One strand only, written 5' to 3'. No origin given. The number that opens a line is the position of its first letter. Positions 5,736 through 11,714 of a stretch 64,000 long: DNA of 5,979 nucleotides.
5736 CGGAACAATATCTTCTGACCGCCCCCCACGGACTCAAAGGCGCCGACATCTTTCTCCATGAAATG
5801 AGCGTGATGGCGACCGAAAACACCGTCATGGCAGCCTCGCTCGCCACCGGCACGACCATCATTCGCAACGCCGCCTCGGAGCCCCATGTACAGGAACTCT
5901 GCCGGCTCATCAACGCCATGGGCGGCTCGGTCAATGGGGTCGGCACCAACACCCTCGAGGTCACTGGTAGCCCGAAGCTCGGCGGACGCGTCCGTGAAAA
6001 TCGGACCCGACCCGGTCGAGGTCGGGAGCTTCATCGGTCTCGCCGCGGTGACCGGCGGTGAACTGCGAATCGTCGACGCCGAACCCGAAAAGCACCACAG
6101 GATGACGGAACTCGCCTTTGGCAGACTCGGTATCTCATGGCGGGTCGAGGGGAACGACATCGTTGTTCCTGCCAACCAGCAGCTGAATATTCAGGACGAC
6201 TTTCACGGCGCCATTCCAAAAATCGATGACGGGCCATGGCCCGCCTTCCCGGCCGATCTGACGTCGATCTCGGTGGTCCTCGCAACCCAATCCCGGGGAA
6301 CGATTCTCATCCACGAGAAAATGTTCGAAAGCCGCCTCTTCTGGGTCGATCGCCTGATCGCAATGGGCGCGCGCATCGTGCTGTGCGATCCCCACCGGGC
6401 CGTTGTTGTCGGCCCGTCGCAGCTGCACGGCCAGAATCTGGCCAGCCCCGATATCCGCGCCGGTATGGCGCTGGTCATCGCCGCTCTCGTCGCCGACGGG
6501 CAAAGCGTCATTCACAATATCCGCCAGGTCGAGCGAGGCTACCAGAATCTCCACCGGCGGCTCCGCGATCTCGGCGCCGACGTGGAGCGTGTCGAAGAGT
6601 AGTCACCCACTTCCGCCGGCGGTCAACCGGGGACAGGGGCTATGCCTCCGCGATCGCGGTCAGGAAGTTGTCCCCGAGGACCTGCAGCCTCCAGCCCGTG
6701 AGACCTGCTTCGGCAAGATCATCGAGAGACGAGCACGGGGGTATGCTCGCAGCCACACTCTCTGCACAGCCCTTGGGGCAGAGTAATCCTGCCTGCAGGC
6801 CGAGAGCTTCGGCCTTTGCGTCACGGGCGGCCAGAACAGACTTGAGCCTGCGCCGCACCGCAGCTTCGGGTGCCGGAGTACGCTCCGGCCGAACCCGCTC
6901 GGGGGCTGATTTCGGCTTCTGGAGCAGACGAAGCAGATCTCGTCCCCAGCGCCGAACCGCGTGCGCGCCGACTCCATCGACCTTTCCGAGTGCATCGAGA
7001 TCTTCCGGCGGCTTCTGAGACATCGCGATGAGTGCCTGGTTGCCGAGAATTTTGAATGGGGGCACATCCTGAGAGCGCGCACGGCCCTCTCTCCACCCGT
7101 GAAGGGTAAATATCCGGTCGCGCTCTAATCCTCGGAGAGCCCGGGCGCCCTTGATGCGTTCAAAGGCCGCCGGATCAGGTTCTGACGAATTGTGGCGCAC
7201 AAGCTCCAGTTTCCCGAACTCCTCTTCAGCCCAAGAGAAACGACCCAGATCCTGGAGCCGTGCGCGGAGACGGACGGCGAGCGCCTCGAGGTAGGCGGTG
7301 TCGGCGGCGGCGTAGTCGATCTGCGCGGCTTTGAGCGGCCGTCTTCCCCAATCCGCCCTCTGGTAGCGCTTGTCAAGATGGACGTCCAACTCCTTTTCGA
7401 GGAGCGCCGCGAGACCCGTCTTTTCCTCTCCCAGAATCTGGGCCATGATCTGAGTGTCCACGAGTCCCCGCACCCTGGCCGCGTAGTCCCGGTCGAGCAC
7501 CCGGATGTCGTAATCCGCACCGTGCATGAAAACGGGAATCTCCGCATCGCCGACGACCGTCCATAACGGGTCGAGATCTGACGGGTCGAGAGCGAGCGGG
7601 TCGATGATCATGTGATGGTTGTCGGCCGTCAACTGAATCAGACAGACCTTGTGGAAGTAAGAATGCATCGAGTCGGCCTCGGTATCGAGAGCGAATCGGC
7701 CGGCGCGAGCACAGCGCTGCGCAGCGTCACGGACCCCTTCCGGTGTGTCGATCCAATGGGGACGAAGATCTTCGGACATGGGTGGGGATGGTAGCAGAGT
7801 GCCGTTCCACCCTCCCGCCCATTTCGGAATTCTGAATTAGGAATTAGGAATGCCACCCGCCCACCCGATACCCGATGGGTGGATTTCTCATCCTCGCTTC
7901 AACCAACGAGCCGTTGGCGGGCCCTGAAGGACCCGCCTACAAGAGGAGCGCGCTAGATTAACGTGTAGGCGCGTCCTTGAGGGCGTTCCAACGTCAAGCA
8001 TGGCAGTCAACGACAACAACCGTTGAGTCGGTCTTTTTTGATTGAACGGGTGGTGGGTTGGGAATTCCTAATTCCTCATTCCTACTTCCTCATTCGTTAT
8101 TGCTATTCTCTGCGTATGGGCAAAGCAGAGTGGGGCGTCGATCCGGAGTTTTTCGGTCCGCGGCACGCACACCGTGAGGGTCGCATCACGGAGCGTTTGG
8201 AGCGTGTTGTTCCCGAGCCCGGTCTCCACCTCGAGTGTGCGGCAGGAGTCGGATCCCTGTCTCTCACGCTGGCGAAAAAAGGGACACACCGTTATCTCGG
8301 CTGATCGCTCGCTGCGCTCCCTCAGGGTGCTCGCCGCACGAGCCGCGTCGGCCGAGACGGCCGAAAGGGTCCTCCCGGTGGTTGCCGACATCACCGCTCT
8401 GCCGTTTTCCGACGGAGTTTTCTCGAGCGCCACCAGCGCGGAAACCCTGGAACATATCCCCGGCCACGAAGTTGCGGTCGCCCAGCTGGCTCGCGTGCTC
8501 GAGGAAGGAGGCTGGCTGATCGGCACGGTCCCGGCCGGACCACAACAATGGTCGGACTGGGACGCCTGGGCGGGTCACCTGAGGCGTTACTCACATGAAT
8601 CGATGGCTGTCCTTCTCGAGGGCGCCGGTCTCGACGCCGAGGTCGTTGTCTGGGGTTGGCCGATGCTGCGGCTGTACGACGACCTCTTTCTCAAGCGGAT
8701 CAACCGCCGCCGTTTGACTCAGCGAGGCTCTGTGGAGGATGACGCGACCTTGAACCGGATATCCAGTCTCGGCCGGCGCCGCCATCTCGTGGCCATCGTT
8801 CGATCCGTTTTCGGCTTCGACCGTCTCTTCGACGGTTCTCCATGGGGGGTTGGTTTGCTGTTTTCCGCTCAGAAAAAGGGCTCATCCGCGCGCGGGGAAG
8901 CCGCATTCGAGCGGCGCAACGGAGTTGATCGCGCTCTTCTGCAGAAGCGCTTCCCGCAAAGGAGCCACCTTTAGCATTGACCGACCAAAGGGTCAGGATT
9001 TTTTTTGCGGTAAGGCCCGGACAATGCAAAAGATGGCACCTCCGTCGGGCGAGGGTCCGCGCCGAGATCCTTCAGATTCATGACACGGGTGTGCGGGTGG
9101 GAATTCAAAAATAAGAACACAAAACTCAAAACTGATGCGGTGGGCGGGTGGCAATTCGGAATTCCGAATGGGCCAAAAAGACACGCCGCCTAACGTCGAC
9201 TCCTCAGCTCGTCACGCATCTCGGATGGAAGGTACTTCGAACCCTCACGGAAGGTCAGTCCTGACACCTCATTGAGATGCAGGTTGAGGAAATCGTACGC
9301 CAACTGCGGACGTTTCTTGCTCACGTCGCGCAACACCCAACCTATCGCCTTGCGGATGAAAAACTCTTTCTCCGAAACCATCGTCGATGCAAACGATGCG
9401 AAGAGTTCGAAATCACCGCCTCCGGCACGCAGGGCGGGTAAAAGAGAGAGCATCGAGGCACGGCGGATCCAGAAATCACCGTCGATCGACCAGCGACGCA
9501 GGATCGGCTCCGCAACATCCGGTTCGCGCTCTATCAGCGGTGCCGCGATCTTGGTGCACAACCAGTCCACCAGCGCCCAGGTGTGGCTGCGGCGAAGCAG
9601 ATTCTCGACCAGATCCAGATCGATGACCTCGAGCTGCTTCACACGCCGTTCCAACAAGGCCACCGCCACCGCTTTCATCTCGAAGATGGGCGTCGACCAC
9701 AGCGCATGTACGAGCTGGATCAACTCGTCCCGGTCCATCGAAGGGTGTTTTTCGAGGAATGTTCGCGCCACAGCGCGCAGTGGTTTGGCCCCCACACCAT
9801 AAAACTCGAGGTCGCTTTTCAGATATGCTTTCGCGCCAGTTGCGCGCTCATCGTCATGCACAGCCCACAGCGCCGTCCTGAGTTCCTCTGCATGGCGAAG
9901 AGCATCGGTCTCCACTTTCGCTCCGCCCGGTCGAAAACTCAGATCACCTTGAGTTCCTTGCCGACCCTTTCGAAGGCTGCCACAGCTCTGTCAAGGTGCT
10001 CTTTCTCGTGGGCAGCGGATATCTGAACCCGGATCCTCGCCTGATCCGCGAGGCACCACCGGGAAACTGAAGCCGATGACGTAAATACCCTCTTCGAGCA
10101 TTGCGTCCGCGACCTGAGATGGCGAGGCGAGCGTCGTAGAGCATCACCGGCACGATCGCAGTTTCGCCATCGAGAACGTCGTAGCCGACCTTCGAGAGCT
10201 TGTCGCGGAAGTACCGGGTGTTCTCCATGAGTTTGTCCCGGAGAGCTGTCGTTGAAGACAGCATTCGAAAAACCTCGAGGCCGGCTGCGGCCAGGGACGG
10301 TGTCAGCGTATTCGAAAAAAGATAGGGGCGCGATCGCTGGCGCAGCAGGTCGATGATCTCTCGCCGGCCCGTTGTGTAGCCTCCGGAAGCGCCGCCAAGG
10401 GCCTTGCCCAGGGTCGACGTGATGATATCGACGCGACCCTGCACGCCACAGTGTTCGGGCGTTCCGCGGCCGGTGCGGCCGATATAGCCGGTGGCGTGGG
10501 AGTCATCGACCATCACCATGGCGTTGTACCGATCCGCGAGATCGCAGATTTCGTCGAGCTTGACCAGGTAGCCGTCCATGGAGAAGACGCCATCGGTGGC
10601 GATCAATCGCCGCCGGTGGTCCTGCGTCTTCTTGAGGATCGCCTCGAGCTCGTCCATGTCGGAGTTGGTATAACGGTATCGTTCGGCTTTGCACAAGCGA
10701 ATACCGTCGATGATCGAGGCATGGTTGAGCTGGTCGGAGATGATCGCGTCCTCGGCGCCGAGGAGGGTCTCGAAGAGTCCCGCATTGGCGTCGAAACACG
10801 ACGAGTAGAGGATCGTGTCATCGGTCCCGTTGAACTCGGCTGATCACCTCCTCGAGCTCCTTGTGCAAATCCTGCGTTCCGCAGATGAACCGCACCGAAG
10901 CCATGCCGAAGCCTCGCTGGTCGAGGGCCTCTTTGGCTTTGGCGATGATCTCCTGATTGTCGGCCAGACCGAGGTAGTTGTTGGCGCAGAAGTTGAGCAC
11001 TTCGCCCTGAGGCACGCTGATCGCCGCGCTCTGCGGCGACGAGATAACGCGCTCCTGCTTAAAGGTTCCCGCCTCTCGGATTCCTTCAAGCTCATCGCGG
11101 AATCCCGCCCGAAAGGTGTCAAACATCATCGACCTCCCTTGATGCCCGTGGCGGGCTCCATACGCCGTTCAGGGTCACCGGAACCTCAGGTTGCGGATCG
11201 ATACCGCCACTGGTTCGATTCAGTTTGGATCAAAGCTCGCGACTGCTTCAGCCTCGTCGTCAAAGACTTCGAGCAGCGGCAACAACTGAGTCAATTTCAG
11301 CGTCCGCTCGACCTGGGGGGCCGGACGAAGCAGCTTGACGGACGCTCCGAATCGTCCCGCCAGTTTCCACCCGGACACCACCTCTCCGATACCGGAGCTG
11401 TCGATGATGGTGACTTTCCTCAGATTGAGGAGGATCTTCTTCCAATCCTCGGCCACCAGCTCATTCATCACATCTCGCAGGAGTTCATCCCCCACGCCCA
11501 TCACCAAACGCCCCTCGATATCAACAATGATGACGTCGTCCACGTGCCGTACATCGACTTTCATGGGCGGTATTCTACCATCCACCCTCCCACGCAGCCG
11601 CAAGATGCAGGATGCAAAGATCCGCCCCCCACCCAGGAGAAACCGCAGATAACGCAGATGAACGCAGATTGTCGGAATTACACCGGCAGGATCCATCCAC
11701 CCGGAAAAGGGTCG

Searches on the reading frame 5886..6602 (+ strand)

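Call 87: search_protein_families(library=pfam, proteins=[window:5886-6602:+], max_evalue=0.001)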
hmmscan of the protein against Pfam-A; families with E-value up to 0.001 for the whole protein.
window:5886-6602:+ (238 aa): 1 family
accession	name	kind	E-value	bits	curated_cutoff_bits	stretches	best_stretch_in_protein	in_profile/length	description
PF00275.25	EPSP_synthase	-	3.7e-19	69.2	22.8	1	33-226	226-417/417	EPSP synthase (3-phosphoshikimate 1-carboxyvinyltransferase)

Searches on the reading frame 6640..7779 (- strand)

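Call 43: search_protein_families(library=pfam, proteins=[window:6640-7779:-], max_evalue=0.01)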
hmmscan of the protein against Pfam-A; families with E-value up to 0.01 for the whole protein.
window:6640-7779:- (379 aa): 2 families
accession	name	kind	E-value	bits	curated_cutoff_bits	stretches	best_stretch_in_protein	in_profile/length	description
PF01612.26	DNA_pol_A_exo1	-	1.8e-37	129.3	23.6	1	8-175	2-172/173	3'-5' exonuclease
PF00570.28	HRDC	-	1.5e-18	67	23.8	1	225-285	7-67/68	HRDC domain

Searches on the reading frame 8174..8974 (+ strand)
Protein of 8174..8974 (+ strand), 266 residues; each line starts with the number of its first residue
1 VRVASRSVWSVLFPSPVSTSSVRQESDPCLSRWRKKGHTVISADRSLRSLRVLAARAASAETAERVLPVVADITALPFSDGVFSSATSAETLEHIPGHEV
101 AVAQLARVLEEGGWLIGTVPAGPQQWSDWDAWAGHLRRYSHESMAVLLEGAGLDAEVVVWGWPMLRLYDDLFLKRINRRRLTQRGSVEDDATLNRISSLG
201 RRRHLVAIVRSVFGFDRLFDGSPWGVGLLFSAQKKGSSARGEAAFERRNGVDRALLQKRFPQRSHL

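Call 43: search_protein_families(library=pfam, proteins=[window:8174-8974:+], max_evalue=0.01)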
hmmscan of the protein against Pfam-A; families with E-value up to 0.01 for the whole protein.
window:8174-8974:+ (266 aa): 4 families
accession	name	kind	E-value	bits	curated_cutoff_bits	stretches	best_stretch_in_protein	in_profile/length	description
PF08241.18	Methyltransf_11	-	6.9e-11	43.1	21.2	1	32-116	13-94/95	Methyltransferase domain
PF13489.12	Methyltransf_23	-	2.2e-09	37.7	27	1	34-154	41-160/164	Methyltransferase domain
PF13649.12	Methyltransf_25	-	4.4e-08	34.1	27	1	34-113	16-97/97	Methyltransferase domain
PF13847.12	Methyltransf_31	-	0.00096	19.3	27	1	36-120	28-112/145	Methyltransferase domain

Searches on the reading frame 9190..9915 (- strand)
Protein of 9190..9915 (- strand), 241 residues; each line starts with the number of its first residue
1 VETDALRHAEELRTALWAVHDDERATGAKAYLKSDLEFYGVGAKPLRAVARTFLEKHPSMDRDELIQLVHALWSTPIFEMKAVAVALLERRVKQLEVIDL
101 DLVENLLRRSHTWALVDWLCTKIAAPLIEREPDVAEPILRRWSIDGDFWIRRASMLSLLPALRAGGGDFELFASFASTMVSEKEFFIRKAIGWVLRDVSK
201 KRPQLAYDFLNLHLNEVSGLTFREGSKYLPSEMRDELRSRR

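Call 43: search_protein_families(library=pfam, proteins=[window:9190-9915:-], max_evalue=0.01)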
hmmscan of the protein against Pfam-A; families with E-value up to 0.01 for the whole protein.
window:9190-9915:- (241 aa): 1 family
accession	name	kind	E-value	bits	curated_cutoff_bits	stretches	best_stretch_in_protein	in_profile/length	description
PF08713.17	DNA_alkylation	-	1.9e-51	175.2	21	1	13-229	2-213/213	DNA alkylation repair enzyme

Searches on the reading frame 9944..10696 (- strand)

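Call 87: search_protein_families(library=pfam, proteins=[window:9944-10696:-], max_evalue=0.001)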
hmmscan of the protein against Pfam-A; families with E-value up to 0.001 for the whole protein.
window:9944-10696:- (250 aa): 2 families
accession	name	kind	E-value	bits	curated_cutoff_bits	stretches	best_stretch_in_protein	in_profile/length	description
PF00155.27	Aminotran_1_2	-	3.5e-34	119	19.7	1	3-190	112-313/361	Aminotransferase class I and II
PF00464.25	SHMT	-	0.00013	21.2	27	0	14-118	155-252/399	Serine hydroxymethyltransferase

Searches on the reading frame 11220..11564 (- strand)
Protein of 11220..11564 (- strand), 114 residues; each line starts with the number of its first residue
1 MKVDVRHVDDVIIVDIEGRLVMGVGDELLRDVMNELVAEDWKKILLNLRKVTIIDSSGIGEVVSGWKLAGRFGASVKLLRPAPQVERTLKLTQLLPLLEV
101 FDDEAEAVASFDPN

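Call 43: search_protein_families(library=pfam, proteins=[window:11220-11564:-], max_evalue=0.01)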
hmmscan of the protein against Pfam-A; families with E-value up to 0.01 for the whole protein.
window:11220-11564:- (114 aa): 2 families
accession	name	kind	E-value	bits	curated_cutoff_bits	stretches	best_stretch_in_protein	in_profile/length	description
PF01740.26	STAS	-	1.1e-14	54.5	22.6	1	3-107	2-106/106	STAS domain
PF13466.11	STAS_2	-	0.00065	20.3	29.2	1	28-92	14-77/80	STAS domain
